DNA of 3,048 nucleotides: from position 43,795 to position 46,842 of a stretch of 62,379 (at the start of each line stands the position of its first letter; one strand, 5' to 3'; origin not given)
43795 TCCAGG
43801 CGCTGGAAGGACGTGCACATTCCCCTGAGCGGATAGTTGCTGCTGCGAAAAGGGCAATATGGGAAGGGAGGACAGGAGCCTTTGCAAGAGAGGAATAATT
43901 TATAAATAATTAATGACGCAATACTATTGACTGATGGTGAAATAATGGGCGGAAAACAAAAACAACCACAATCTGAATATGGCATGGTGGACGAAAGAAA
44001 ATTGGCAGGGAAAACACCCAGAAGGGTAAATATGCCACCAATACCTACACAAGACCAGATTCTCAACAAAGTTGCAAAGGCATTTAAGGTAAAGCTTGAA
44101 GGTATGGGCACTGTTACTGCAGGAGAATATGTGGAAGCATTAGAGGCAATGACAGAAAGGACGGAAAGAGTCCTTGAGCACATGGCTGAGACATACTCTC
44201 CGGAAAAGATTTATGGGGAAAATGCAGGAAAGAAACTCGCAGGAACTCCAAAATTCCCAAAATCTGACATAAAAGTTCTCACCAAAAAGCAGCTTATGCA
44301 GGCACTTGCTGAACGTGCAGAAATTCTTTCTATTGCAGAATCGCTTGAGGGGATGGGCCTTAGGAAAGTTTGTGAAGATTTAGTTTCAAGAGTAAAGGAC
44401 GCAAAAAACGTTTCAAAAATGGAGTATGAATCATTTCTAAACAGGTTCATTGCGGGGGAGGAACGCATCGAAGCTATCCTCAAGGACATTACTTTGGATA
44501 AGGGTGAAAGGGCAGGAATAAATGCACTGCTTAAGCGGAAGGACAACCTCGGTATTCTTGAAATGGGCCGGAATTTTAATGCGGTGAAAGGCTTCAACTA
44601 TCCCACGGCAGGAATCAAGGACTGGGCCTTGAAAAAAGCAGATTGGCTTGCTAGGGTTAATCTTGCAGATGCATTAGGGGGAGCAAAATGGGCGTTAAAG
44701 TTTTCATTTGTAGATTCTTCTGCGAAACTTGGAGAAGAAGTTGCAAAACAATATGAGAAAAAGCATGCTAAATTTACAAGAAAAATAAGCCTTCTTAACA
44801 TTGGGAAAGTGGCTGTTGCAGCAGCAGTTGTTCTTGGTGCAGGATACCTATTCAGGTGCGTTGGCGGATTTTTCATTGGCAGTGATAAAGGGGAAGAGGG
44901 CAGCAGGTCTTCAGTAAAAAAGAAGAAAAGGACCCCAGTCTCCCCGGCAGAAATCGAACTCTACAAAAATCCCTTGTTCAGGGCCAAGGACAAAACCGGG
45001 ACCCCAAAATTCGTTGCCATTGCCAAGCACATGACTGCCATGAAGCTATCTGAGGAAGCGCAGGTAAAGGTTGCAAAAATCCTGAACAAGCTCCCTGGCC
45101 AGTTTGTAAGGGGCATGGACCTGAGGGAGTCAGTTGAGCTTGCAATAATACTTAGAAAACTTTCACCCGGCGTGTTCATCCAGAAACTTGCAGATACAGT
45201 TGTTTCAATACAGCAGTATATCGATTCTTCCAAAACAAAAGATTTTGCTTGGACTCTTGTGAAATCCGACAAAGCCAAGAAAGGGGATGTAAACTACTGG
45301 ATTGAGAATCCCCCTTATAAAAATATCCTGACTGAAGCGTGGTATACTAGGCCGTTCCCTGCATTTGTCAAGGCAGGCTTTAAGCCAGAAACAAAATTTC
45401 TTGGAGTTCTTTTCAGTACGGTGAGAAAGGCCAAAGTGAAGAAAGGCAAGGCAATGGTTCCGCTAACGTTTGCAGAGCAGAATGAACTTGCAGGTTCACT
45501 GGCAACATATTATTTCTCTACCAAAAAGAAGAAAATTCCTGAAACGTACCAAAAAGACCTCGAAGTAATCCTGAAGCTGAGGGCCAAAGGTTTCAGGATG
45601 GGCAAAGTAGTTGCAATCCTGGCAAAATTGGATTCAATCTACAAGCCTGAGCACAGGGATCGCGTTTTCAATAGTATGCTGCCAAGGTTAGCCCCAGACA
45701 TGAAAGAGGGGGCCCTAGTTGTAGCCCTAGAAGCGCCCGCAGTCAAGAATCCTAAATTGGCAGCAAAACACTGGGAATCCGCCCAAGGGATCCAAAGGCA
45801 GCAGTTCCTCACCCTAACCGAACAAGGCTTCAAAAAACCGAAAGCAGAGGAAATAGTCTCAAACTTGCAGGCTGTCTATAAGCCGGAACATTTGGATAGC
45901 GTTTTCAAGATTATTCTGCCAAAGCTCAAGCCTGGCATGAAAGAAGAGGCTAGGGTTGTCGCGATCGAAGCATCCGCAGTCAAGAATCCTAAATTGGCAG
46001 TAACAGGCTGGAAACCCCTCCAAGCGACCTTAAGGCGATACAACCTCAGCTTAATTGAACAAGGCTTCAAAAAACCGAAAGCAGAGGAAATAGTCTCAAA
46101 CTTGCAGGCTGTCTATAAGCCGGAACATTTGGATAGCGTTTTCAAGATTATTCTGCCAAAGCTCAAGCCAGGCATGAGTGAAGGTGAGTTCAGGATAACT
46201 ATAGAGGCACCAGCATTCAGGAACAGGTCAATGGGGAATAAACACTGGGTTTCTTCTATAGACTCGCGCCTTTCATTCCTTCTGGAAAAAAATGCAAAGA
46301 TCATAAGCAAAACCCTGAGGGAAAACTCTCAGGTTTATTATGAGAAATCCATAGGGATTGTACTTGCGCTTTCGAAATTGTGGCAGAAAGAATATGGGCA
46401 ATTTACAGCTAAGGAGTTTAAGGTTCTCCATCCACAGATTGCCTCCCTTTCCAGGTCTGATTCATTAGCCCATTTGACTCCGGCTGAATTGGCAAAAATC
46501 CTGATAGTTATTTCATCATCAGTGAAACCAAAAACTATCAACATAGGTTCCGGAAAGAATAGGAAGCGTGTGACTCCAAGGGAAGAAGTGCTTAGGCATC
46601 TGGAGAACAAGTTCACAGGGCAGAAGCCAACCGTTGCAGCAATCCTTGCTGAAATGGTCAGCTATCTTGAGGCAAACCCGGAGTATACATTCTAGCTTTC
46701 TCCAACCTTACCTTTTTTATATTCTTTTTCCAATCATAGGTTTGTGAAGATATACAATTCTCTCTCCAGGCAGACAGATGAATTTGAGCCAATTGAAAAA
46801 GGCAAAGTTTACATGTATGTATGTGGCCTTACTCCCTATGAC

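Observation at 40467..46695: Pair of giant, domain-less ORFs (1143 + 916 aa) forming a 6.2-kb two-gene unit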

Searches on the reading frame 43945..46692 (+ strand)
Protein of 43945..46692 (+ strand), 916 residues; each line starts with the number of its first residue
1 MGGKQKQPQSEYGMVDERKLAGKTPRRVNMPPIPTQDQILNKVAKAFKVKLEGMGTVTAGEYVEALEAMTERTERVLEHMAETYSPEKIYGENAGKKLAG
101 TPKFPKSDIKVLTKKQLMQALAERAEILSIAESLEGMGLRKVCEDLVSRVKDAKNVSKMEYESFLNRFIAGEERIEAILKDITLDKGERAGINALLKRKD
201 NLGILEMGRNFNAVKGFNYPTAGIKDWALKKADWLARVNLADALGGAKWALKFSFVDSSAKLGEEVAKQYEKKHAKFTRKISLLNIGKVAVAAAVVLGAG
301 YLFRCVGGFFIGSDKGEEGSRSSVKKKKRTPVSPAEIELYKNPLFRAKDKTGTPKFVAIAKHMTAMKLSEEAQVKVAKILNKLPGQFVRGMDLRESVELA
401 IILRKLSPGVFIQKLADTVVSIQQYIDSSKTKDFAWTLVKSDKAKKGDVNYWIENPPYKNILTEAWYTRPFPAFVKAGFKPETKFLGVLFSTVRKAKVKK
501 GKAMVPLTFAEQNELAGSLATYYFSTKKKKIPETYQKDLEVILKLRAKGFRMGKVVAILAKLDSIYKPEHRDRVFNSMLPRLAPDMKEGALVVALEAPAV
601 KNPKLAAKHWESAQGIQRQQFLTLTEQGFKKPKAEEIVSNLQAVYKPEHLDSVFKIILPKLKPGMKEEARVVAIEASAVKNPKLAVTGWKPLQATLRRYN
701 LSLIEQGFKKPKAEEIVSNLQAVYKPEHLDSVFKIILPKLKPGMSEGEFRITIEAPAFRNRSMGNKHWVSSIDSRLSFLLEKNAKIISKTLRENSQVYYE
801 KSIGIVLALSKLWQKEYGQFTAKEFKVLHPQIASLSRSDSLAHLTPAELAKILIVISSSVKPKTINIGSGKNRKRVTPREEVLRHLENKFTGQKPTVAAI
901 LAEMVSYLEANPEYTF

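Call 5: search_protein_families(library=pfam, proteins=[window:43945-46692:+], max_evalue=1)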
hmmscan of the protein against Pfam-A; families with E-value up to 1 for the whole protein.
window:43945-46692:+ (916 aa): 5 families
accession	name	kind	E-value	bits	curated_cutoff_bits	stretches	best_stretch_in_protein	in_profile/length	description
PF01588.26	tRNA_bind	-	0.00092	19.7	27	0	713-744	30-61/96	Putative tRNA binding domain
PF01099.22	Uteroglobin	-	0.045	14.6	24.8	1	141-179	22-60/90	Uteroglobin family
PF07798.16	CCDC90-like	-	0.11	12.8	33.5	0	623-646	9-32/175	Coiled-coil domain-containing protein 90-like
PF08203.16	RNA_polI_A14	-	0.18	12.3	25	1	149-179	9-39/117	Yeast RNA polymerase I subunit RPA14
PF09288.16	UBA_3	-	0.34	11.2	20.4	0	539-563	10-34/55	Fungal ubiquitin-associated domain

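Call 6: search_protein_families(library=ncbifam, proteins=[window:43945-46692:+], max_evalue=1)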
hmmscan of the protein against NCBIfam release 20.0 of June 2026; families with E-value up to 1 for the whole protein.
window:43945-46692:+ (916 aa): 1 family
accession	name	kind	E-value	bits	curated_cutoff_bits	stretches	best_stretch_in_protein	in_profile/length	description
TIGR00399.1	metG_C_term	equivalog_domain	0.0021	17.9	116.65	0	635-664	73-106/139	methionine--tRNA ligase subunit beta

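Call 8: find_homologous_proteins(query=window:43945-46692:+)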
Query window:43945-46692:+ (916 aa): 4 proteins with E <= 0.001 among 8000 candidates.
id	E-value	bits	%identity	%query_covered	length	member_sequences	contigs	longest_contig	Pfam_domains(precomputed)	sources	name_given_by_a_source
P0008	0.0e+0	2009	100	100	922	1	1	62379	-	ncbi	-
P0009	2.5e-245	835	62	67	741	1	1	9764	-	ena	-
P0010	4.4e-187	642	48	71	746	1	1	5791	-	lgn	-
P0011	2.5e-159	550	42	69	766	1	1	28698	-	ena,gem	-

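Call 13: find_encoding_contigs(protein=P0009, flank=10000, max_places=3)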
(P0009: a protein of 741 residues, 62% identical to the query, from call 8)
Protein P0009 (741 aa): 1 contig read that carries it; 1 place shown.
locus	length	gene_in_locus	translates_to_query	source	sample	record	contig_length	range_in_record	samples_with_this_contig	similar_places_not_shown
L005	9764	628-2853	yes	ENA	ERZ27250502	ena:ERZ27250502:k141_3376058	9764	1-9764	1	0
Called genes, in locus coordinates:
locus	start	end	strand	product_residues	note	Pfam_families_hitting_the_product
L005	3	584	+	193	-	?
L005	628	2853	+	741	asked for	-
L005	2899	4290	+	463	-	PF01406:tRNA-synt_1e, PF01921:tRNA-synt_1f (faint), PF09334:tRNA-synt_1g, PF00133:tRNA-synt_1 (weak), PF09334:tRNA-synt_1g (weak), PF09190:DALR_2, PF23493:CysS_C (weak)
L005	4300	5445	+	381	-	-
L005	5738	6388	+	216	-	PF01963:TraB_PrgY_gumN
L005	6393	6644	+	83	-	-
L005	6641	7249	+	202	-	PF00753:Lactamase_B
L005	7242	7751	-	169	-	-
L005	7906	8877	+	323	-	PF01137:RTC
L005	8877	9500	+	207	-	PF01940:DUF92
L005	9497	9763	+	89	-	?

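Call 15: find_encoding_contigs(protein=P0010, flank=10000, max_places=3)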
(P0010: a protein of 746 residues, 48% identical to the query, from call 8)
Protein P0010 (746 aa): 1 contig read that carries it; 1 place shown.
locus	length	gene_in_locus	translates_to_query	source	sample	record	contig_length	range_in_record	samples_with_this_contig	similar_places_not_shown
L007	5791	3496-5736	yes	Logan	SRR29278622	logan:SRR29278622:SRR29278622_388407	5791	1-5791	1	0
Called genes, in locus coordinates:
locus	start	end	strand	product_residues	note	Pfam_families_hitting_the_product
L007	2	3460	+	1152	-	?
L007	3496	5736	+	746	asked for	-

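Call 20: find_homologous_proteins(query=A2, max_evalue=0.01)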
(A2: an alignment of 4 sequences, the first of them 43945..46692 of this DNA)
Query A2 (4 sequences) (916 aa, profile of the alignment): 4 proteins with E <= 0.01 among 8000 candidates.
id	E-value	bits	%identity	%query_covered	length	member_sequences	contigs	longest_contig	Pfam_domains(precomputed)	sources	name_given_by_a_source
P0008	0.0e+0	1453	100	100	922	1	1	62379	-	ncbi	-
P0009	0.0e+0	1356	62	67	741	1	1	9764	-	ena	-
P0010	0.0e+0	1330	48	71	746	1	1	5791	-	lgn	-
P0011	0.0e+0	1311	42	69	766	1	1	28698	-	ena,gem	-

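Call 23: search_solved_structures(query=A2, max_evalue=10)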
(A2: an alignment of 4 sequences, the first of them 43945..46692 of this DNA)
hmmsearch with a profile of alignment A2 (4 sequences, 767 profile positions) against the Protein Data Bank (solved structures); distinct sequences matched with E-value up to 10: 0.

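Call 33: search_protein_families(library=phrogs, proteins=[window:43945-46692:+], max_evalue=1)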
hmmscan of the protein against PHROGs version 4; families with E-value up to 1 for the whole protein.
window:43945-46692:+ (916 aa): 3 families
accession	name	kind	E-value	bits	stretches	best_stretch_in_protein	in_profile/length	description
phrog_34452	-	unknown function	0.0078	16.9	0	623-648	3-28/175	-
phrog_2124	-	unknown function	0.021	15.8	0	706-723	18-35/46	-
phrog_19281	-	unknown function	0.04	15.4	0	629-646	6-23/79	-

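Call 34: search_protein_families(library=padloc, proteins=[window:43945-46692:+], max_evalue=1)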
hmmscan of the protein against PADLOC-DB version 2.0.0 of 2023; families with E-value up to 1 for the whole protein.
window:43945-46692:+ (916 aa): 1 family
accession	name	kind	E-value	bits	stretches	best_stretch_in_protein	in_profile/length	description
PDLC03937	RmrT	-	0.0026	15.7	0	638-668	184-214/221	-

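Call 48: predict_structure(alignment_id=A2)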
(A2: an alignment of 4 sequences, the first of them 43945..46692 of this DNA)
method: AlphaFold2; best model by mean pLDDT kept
length: 916 residues; sequences in the alignment: 4
mean_pLDDT: 65.6   pTM: 0.37
mean pLDDT of the five models: 65.6, 56.8, 52.5, 47.8, 44.4
residues with pLDDT >= 90: 24; 70-90: 402; 50-70: 300; < 50: 190
segments of 3 or more residues with pLDDT < 50: 1-32, 85-108, 222-331, 385-391, 407-409, 444-447, 458-461
pLDDT, mean of each block of 10 residues (from residue 1): 30 39 35 58 66 57 65 65 49 41 44 64 57 61 78 73 77 74 76 75 73 65 38 37 37 35 37 34 28 28 24 24 31 64 61 64 69 66 50 59 57 59 59 64 52 54 55 62 59 63 61 70 59 68 75 75 79 81 74 73 69 64 77 76 82 82 79 82 80 82 84 85 86 84 81 86 83 79 82 86 90 85 86 88 90 88 72 73 89 88 89 80
secondary structure, 60 per line:
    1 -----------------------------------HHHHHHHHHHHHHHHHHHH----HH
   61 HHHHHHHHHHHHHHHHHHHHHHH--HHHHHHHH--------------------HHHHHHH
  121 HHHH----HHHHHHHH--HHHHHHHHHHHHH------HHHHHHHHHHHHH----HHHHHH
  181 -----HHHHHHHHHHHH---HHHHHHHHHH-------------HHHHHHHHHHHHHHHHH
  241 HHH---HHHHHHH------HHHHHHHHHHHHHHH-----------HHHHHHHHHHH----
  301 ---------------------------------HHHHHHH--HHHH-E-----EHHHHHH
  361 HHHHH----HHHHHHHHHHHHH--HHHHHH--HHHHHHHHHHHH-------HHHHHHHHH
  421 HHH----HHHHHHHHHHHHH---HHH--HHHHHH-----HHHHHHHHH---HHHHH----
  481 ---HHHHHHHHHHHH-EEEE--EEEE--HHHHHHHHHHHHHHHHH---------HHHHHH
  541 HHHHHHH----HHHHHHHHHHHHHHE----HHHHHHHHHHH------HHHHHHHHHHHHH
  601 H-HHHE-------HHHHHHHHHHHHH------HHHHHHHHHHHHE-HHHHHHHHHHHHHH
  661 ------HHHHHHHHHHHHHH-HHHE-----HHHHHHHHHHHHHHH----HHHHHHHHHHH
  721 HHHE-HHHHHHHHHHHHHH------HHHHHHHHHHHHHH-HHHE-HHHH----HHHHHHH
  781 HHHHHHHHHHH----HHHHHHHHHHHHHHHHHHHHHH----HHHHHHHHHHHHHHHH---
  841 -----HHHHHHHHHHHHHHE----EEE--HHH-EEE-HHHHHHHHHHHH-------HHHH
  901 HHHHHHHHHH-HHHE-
elements in order (helices of 4 or more, strands of 3 or more residues): H36-54 H59-83 H86-93 H114-124 H129-136 H139-151 H158-170 H175-180 H186-197 H201-210 H224-243 H247-253 H260-274 H286-296 H334-340 H343-346 H355-365 H370-382 H385-390 H393-404 H412-423 H428-440 H449-454 H460-468 H472-476 H484-495 E497-500 E503-506 H509-525 H535-547 H552-565 H571-581 H588-601 H614-626 H633-644 H647-660 H667-680 H691-705 H710-723 H726-739 H746-759 H766-769 H774-791 H796-817 H822-837 H846-859 E865-867 E874-876 H878-889 H897-910

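Call 57: fold_search(model_id=the predicted structure, library=pdb)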
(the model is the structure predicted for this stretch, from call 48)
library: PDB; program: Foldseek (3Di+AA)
matches with E <= 10: 109; with E <= 0.001: 0
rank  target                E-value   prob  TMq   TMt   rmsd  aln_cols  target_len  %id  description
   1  1st6                  2.3e-01  0.05  0.07  0.06  40.2      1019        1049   13  Crystal structure of a cytoskeletal protein (released 2004-08-03)
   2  9m1j_D                3.7e-01  0.13  0.13  0.12  31.0       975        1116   10  Cryo-EM structure of the TBC-DE-Arl2-beta-tubulin complex (released 2025-10-22)
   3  6a93_B                8.7e-01  0.04  0.05  0.10  33.6       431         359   13  Crystal structure of 5-HT2AR in complex with risperidone (released 2019-02-13)
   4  3mk7_A                9.9e-01  0.02  0.05  0.08  42.9       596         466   10  The structure of CBB3 cytochrome oxidase (released 2010-08-04)
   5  3mk7_G                1.0e+00  0.02  0.06  0.09  42.9       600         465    9  The structure of CBB3 cytochrome oxidase (released 2010-08-04)
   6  5l2a_A                1.1e+00  0.05  0.06  0.11  33.4       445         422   10  Structure of CNTnw N149S,F366A in an outward-facing state (released 2017-04-12)
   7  3mk7_D                1.2e+00  0.02  0.05  0.07  42.9       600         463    9  The structure of CBB3 cytochrome oxidase (released 2010-08-04)
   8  8a7a_A                1.3e+00  0.04  0.06  0.13  30.4       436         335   13  PcIDS1 in complex with Mg2+ and 3-Br-GPP (released 2023-05-31)
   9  4po0                  1.5e+00  0.04  0.07  0.09  37.3       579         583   12  Crystal Structure of Leporine Serum Albumin in complex with naproxen (released 2014-06-04)
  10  9g3y_B                1.5e+00  0.02  0.07  0.09  27.9       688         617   12  Structure of the Native CMG-decorated gamma-Tubulin Ring Complex from Pig Brain (released 2024-10-02)
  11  6ycz_A                1.7e+00  0.02  0.05  0.06  37.5       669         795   12  Plasmodium falciparum Myosin A delta-Nter, Post-Rigor state (released 2020-11-11)
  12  7e6w_A                1.8e+00  0.05  0.08  0.12  33.8       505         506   12  Crystal structure of Sesquisabinene B Synthase 1 mutant G418A and F419N (released 2022-03-02)
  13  4uqi_B                2.4e+00  0.06  0.11  0.14  32.3       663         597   12  AP2 controls clathrin polymerization with a membrane-activated switch (released 2014-07-30)
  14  8a78_A                2.5e+00  0.03  0.06  0.13  30.9       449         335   12  PcIDS1_F315A in complex with Mg2+/Mn2+ and GPP (released 2023-05-31)
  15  9g3y_H                2.5e+00  0.02  0.09  0.11  35.7       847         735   11  Structure of the Native CMG-decorated gamma-Tubulin Ring Complex from Pig Brain (released 2024-10-02)
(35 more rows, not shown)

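Call 65: search_protein_families(library=pfam, alignment_id=A4, max_evalue=1)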
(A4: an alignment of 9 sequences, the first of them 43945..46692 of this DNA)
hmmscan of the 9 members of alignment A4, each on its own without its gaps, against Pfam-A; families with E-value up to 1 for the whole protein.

A. member 1, window:43945-46692:+ (916 aa): 5 families
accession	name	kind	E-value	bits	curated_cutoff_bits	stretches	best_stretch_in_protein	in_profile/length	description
PF01588.26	tRNA_bind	-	0.00092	19.7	27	0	713-744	30-61/96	Putative tRNA binding domain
PF01099.22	Uteroglobin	-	0.045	14.6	24.8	1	141-179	22-60/90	Uteroglobin family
PF07798.16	CCDC90-like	-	0.11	12.8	33.5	0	623-646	9-32/175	Coiled-coil domain-containing protein 90-like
PF08203.16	RNA_polI_A14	-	0.18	12.3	25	1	149-179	9-39/117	Yeast RNA polymerase I subunit RPA14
PF09288.16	UBA_3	-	0.34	11.2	20.4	0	539-563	10-34/55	Fungal ubiquitin-associated domain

B. families by the number of members that match (of 9 scanned): 20 families
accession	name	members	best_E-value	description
PF01099.22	Uteroglobin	2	0.012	Uteroglobin family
PF00557.29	Peptidase_M24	2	0.21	Metallopeptidase family M24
PF01588.26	tRNA_bind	1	0.00092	Putative tRNA binding domain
PF14841.11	FliG_M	1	0.02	FliG middle domain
PF05817.20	Ribophorin_II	1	0.02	Ribophorin II N-terminal domain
PF04095.22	NAPRTase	1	0.04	Nicotinate phosphoribosyltransferase (NAPRTase) family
PF08625.16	Utp13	1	0.043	Utp13 specific WD40 associated domain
PF11372.14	DUF3173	1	0.084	Domain of unknown function (DUF3173)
PF07798.16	CCDC90-like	1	0.11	Coiled-coil domain-containing protein 90-like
PF23309.1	DUF7083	1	0.12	Domain of unknown function (DUF7083)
PF00216.26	Bac_DNA_binding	1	0.14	Bacterial DNA-binding protein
PF24160.1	UVB_sens_C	1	0.17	Root UVB sensitive protein, C-terminal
PF16525.10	MHB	1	0.17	Haemophore, haem-binding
PF08203.16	RNA_polI_A14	1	0.18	Yeast RNA polymerase I subunit RPA14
PF08984.16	DUF1858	1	0.18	Domain of unknown function (DUF1858)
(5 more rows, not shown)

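Call 80: search_solved_structures(query=A4, max_evalue=1)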
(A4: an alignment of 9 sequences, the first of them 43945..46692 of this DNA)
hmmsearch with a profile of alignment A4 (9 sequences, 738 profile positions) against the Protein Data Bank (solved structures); distinct sequences matched with E-value up to 1: 8.
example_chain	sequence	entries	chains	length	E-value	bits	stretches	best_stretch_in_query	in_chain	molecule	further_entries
7bqb_A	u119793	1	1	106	0.04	15.5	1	118-191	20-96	NF6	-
5cwb_A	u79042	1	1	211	0.066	14.7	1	101-195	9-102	Designed helical repeat protein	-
5app_A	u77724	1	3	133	0.42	12.1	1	157-269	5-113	General control protein GCN4,GENERAL CONTROL PROTEIN GCN4, OUTER MEMBRANE PROTEIN 100,Gene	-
5myj_AQ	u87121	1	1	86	0.48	11.9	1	297-367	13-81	30S ribosomal protein S17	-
7mwr_B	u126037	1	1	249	0.54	11.7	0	101-199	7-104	LHD101B4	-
4a7f_C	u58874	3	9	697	0.8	11.2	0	317-370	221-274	MYOSIN IE HEAVY CHAIN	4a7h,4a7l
1lkx_A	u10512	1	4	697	0.8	11.2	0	317-370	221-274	MYOSIN IE HEAVY CHAIN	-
9fw5_A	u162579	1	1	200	0.99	10.9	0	42-134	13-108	Retroaldolase 17 (RAD17)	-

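Call 88: fold_search(model_id=the predicted structure, library=viral)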
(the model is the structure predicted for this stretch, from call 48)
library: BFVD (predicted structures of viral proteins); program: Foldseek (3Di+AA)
matches with E <= 10: 178; with E <= 0.001: 0
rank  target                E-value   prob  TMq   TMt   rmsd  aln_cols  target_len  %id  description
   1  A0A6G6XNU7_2          3.4e-02  0.11  0.06  0.05  79.7      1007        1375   11  (no name in the UniProt tables at hand)
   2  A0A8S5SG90            6.5e-02  0.57  0.13  0.16  39.4       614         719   11  Minor tail protein [Siphoviridae sp. ctxvK3]
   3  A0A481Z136            7.7e-02  0.21  0.12  0.13  29.9       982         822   10  Uncharacterized protein [Mimivirus LCMiAC01]
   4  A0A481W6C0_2          9.2e-02  0.09  0.08  0.07  36.4      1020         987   10  Tail tape measure protein [Fusobacterium phage Fnu1]
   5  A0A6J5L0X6            1.0e-01  0.16  0.10  0.11  32.1       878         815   12  Uncharacterized protein [uncultured Caudovirales phage]
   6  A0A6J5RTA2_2          1.0e-01  0.13  0.07  0.08  33.6       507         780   12  Uncharacterized protein [uncultured Caudovirales phage]
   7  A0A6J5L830            1.1e-01  0.25  0.10  0.13  51.5       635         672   12  Phage tail tape measure protein [uncultured Caudovirales phage]
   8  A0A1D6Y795            1.5e-01  0.16  0.10  0.13  33.7       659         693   15  (no name in the UniProt tables at hand)
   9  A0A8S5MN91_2          1.9e-01  0.10  0.09  0.09  35.2       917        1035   11  Uncharacterized protein [Myoviridae sp. ctI7W9]
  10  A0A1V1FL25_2          2.0e-01  0.05  0.07  0.08  37.3       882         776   12  PD-(D/E)XK endonuclease-like domain-containing protein [Azobacteroides phage ProJPt-Bp1]
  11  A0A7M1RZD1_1          2.3e-01  0.04  0.05  0.04  44.9       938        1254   11  Uncharacterized protein [uncultured phage cr127_1]
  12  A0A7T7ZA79            2.5e-01  0.06  0.06  0.08  33.5       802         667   14  (no name in the UniProt tables at hand)
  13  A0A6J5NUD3            2.6e-01  0.08  0.09  0.10  40.1       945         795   12  Phage tail tape measure protein [uncultured Caudovirales phage]
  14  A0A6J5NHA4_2          4.2e-01  0.06  0.09  0.07  42.3      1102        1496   11  Large polyvalent protein associated domain-containing protein [uncultured Caudovirales phage]
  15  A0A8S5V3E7            4.3e-01  0.08  0.10  0.11  41.6       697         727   10  Internal virion protein C [Caudovirales sp. ctVfb8]
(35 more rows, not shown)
